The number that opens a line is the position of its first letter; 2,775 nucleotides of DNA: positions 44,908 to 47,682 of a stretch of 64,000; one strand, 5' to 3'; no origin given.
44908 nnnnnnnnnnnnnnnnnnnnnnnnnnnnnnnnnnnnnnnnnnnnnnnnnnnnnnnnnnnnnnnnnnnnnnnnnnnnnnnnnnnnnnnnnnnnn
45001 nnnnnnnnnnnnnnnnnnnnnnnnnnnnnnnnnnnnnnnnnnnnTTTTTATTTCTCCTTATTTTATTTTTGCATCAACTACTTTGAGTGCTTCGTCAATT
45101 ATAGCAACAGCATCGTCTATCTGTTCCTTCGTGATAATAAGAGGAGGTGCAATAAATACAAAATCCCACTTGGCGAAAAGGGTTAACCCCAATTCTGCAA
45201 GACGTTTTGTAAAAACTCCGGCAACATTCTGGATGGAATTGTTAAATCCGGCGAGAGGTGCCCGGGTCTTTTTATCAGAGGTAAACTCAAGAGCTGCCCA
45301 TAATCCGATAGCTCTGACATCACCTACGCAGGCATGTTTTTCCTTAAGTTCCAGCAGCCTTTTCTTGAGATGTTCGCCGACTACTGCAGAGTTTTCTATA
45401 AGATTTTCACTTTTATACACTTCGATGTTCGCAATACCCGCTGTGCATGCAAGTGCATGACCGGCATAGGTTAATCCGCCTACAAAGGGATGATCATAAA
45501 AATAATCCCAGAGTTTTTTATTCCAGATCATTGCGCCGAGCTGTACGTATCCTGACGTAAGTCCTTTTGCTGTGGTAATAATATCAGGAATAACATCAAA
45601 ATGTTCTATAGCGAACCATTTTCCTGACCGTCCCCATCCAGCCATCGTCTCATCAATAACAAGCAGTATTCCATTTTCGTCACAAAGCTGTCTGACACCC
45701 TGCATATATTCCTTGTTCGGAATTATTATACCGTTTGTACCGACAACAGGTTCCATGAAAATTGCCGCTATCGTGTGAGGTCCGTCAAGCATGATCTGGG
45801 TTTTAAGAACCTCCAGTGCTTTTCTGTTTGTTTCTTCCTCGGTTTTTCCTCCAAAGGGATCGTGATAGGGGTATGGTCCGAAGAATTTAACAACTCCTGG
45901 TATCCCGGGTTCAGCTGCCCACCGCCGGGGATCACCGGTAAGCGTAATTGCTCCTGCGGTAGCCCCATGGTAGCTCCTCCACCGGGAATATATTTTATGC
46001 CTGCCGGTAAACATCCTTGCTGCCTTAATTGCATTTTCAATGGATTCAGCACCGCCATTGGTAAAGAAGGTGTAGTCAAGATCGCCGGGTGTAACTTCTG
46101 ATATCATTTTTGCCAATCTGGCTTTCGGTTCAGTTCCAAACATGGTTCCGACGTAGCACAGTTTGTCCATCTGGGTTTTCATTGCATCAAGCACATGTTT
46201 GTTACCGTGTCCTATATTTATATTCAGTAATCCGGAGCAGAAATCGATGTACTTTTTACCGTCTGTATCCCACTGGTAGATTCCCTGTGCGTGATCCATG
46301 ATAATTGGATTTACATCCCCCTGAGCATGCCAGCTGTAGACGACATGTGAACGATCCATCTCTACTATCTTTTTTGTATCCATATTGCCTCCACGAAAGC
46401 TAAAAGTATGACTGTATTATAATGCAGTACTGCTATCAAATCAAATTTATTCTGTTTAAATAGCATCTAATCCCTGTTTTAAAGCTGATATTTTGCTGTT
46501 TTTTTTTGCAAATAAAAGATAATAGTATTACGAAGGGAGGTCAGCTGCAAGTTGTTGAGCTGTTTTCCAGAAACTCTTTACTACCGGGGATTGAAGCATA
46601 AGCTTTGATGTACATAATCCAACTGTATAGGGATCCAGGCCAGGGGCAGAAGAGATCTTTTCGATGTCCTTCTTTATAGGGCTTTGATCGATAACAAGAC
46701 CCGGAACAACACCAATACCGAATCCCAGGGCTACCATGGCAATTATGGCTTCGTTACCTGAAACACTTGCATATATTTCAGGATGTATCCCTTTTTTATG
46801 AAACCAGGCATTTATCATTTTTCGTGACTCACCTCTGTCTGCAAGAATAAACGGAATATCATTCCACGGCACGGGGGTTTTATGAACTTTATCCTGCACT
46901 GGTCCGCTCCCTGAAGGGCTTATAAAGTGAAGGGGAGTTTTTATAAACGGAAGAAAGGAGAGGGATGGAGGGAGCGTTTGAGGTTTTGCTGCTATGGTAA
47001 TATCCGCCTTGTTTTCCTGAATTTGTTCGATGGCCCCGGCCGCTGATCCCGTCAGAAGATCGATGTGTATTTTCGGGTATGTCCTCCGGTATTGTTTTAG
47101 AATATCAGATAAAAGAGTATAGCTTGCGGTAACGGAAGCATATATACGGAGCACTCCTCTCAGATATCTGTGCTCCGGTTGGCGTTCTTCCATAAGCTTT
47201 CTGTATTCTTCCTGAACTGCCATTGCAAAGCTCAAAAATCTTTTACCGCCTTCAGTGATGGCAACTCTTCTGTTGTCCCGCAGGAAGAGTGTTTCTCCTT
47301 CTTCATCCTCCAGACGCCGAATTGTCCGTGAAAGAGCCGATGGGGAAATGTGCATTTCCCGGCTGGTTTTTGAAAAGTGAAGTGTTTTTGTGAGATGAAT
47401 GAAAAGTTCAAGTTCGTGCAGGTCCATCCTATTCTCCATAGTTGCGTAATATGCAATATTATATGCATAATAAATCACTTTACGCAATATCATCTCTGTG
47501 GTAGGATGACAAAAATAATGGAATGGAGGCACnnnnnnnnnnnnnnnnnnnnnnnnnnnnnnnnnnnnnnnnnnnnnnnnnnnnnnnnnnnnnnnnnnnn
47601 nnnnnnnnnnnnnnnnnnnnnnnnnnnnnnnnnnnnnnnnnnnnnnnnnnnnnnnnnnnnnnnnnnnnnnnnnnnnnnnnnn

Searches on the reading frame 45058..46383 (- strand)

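Call 33: search_protein_families(library=pfam, proteins=[window:45058-46383:-], max_evalue=0.00001)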
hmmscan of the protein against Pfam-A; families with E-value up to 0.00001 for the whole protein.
window:45058-46383:- (441 aa): 1 family
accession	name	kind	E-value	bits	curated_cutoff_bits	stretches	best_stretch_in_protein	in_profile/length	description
PF00202.27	Aminotran_3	-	6.3e-92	308.8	30.5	1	24-433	8-403/403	Aminotransferase class-III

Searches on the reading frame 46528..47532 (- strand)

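Call 33: search_protein_families(library=pfam, proteins=[window:46528-47532:-], max_evalue=0.00001)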
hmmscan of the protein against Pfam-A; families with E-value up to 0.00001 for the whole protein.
window:46528-47532:- (334 aa): 2 families
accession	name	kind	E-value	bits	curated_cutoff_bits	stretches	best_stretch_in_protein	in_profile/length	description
PF03466.25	LysR_substrate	-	2.9e-33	115.5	28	1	123-327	3-206/209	LysR substrate binding domain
PF00126.33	HTH_1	-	5.3e-16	58.8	26.6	1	38-96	1-59/60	Bacterial regulatory helix-turn-helix protein, lysR family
